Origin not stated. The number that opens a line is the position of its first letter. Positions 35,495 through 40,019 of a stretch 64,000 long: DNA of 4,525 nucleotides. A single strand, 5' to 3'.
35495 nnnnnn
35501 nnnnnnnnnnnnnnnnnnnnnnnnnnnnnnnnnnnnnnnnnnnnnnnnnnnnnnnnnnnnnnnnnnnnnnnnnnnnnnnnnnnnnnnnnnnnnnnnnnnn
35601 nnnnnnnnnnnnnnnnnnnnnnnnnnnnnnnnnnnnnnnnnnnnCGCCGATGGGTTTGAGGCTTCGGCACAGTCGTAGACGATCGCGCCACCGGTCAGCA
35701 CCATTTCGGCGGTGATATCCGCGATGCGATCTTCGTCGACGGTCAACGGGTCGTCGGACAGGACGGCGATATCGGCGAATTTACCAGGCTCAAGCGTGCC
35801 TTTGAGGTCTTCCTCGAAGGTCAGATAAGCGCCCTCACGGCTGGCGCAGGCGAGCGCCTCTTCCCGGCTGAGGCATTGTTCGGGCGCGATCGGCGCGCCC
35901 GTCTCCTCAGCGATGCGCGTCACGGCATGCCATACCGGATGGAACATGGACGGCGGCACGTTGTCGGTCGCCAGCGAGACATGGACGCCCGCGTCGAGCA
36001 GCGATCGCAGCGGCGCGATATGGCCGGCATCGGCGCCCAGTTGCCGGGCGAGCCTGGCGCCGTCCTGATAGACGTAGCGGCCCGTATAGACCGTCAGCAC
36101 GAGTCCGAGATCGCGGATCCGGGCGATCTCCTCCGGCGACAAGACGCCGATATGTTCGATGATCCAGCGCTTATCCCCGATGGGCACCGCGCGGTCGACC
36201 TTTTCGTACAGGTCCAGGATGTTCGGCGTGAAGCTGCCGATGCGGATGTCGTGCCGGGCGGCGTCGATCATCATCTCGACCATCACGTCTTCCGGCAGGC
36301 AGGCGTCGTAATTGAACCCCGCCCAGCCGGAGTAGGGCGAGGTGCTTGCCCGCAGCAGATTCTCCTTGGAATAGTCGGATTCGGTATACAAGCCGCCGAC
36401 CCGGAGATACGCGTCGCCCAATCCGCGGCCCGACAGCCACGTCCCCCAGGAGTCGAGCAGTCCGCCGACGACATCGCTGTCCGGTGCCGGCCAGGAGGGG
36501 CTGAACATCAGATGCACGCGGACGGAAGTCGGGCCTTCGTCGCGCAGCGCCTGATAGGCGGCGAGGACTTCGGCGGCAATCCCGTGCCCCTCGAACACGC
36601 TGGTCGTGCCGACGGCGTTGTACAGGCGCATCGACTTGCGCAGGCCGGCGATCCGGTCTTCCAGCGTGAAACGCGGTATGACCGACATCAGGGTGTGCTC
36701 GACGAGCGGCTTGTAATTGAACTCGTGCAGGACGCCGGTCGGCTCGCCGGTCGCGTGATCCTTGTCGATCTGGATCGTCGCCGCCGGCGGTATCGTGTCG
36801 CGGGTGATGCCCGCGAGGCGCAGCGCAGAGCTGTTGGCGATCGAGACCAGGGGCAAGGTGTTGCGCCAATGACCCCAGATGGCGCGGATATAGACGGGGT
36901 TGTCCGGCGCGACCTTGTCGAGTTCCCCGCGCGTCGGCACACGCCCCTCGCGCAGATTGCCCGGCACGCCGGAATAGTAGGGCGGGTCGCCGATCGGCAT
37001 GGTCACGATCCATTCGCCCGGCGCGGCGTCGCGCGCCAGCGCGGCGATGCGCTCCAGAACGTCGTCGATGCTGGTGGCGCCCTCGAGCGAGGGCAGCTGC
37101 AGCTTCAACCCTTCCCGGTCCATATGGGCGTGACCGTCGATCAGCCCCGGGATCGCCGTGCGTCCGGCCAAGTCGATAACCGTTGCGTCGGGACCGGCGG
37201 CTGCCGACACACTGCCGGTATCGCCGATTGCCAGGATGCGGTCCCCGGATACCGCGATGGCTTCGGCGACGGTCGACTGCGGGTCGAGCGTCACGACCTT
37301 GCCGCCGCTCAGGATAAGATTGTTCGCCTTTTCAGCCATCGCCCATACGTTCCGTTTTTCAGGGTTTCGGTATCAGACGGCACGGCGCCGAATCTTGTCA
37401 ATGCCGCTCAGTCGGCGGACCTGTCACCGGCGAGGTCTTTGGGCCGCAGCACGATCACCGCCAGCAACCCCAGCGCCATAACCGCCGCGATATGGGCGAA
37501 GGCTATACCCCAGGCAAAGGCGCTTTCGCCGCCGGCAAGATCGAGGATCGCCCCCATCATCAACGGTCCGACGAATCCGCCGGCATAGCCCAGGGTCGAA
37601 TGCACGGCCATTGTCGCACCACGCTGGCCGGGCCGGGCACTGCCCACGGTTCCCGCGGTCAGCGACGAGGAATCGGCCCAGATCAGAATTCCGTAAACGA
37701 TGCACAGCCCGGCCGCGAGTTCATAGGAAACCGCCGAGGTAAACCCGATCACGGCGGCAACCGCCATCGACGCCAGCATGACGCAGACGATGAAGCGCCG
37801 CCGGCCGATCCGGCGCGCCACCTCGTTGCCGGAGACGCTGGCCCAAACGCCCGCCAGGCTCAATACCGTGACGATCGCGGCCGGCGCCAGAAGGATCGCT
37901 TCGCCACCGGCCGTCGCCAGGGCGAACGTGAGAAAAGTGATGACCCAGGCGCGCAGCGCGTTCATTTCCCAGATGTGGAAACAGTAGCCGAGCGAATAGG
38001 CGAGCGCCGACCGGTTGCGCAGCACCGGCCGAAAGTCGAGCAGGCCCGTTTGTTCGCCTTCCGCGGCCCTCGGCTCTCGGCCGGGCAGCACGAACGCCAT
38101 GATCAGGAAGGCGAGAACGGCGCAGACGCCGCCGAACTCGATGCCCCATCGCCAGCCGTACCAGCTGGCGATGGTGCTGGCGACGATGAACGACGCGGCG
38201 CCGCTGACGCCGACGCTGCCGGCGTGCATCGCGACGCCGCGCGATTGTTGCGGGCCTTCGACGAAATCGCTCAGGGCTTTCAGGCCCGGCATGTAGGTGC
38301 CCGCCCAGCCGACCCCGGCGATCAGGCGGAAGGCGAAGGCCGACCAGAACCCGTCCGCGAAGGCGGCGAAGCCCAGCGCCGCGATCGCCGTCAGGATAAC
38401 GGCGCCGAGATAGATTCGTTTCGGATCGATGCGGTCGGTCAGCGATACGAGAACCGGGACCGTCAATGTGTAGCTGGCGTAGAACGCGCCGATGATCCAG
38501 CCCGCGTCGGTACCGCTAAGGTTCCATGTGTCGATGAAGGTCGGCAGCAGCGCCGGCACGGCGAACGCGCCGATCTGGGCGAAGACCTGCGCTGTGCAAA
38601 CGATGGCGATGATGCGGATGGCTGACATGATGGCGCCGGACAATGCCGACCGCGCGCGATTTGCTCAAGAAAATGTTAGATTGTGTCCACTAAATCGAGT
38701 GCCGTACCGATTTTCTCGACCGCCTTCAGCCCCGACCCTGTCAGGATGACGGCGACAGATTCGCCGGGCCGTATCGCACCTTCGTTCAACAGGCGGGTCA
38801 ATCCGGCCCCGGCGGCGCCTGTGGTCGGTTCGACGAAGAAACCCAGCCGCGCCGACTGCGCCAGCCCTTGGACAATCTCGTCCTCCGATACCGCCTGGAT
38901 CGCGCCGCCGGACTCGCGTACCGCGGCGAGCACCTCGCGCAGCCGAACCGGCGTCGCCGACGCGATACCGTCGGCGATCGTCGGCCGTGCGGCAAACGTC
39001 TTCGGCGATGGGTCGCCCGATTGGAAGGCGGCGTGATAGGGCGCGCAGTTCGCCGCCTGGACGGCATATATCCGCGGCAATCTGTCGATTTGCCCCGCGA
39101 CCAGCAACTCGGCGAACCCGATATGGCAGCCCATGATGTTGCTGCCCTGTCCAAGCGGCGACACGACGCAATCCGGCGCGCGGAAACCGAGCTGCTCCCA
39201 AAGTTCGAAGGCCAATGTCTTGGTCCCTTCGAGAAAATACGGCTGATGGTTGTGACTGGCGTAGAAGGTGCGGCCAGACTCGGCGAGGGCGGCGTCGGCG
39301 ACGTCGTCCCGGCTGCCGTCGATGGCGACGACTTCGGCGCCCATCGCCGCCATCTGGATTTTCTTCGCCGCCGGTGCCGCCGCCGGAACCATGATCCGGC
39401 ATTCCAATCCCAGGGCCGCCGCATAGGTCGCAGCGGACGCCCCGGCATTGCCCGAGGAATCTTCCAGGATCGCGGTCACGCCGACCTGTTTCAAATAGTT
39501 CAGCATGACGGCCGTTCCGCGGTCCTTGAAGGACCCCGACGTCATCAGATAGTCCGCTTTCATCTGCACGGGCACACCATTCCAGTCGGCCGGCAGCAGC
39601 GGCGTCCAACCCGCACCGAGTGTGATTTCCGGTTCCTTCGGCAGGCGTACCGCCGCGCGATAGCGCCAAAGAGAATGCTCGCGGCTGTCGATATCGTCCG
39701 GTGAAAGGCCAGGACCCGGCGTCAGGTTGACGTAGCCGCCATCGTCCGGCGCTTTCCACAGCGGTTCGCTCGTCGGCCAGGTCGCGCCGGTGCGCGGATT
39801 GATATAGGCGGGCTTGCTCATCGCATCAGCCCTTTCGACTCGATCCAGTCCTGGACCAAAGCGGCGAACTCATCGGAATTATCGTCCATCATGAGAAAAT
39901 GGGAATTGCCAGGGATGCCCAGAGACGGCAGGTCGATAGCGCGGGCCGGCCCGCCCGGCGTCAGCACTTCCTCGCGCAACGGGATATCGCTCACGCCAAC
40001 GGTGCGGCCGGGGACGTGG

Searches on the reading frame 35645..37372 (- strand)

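Call 64: search_protein_families(library=pfam, proteins=[window:35645-37372:-], max_evalue=0.00001)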
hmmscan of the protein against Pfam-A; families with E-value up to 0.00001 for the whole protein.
window:35645-37372:- (576 aa): 2 families
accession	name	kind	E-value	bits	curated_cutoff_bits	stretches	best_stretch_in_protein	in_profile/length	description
PF07969.17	Amidohydro_3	-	1.1e-69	236.6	29.7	1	65-566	2-472/472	Amidohydrolase family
PF01979.26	Amidohydro_1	-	2.4e-11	43.9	25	1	397-547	186-323/345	Amidohydrolase family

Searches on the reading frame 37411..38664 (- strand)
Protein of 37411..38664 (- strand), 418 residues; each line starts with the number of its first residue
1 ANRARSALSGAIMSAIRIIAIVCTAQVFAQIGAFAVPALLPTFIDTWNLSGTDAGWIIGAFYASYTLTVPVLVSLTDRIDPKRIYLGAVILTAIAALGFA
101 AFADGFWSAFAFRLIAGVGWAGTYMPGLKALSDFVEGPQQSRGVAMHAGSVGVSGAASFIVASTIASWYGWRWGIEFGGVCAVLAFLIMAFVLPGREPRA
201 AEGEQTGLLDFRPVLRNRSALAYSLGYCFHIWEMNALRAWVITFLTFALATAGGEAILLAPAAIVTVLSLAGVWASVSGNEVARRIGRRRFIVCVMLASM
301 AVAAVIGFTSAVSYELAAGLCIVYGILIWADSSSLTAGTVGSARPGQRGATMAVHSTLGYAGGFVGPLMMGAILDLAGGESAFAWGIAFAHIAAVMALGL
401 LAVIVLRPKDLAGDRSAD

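Call 64: search_protein_families(library=pfam, proteins=[window:37411-38664:-], max_evalue=0.00001)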
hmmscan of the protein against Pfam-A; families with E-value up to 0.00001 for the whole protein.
window:37411-38664:- (418 aa): 1 family
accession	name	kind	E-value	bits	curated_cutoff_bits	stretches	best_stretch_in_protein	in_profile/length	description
PF07690.21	MFS_1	-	9.4e-37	127.2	33.4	2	23-367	2-347/347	Major Facilitator Superfamily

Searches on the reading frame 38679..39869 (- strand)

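Call 64: search_protein_families(library=pfam, proteins=[window:38679-39869:-], max_evalue=0.00001)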
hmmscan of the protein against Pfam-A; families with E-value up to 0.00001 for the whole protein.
window:38679-39869:- (397 aa): 1 family
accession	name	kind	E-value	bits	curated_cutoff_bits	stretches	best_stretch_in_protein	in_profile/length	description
PF00291.31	PALP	-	5.1e-71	239.8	35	1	82-378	1-295/295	Pyridoxal-phosphate dependent enzyme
